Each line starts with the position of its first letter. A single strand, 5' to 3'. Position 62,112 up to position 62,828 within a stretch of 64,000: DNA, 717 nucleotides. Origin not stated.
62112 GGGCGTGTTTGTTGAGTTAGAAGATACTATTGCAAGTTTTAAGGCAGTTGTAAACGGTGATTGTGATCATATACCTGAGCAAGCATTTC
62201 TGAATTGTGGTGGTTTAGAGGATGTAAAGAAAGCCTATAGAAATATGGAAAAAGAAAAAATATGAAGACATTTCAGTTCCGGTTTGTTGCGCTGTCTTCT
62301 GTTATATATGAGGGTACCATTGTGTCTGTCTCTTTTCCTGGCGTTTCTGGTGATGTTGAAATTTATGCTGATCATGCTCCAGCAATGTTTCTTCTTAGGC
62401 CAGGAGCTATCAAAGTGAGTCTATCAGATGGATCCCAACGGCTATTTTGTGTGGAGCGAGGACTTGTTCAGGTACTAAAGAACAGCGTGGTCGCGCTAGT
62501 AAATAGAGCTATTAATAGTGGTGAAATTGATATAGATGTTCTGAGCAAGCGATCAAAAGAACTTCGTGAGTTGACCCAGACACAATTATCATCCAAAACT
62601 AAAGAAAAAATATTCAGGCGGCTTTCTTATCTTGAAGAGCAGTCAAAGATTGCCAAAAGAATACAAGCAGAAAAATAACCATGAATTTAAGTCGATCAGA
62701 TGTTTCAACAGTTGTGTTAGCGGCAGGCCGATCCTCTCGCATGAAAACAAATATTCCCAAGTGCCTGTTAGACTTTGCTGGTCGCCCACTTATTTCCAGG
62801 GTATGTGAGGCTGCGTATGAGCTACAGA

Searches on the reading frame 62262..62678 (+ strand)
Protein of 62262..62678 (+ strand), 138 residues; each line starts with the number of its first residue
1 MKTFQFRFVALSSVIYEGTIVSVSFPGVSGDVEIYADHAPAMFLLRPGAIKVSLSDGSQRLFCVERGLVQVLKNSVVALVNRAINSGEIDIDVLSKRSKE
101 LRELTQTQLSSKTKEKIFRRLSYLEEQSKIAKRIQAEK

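Call 90: find_encoding_contigs(protein=window:62262-62678:+, flank=10000, max_places=2)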
Protein window:62262-62678:+ (138 aa): 4 contigs read that carry it; 2 places shown.
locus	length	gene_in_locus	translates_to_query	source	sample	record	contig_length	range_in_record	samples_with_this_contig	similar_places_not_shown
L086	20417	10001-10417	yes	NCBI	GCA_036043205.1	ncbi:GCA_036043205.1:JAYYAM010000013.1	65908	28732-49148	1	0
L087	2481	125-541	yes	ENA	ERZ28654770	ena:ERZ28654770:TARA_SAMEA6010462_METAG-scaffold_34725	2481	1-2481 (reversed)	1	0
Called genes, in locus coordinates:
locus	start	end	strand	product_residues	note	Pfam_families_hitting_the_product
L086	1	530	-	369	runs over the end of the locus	PF13401:AAA_22 (weak)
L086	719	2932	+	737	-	PF00521:DNA_topoisoIV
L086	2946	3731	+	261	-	PF01026:TatD_DNase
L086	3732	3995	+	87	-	-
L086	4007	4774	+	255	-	PF00119:ATP-synt_A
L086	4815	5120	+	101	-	PF00137:ATP-synt_C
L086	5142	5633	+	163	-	PF00430:ATP-synt_B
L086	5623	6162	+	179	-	PF00213:OSCP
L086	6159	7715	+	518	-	PF02874:ATP-synt_ab_N, PF00006:ATP-synt_ab, PF00306:ATP-synt_ab_C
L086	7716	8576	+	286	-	PF00231:ATP-synt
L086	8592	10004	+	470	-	PF02874:ATP-synt_ab_N, PF00006:ATP-synt_ab, PF22919:ATP-synt_VA_C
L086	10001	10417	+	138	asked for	PF02823:ATP-synt_DE_N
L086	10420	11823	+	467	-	PF00483:NTP_transferase (weak), PF01128:IspD (weak), PF12804:NTP_transf_3, PF25084:LbH_EIF2B (faint), PF25087:GMPPB_C (weak), PF00132:Hexapep (weak)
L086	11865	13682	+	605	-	PF13230:GATase_4 (weak), PF13522:GATase_6, PF13537:GATase_7, PF01380:SIS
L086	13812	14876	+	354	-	PF01116:F_bP_aldolase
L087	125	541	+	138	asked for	PF02823:ATP-synt_DE_N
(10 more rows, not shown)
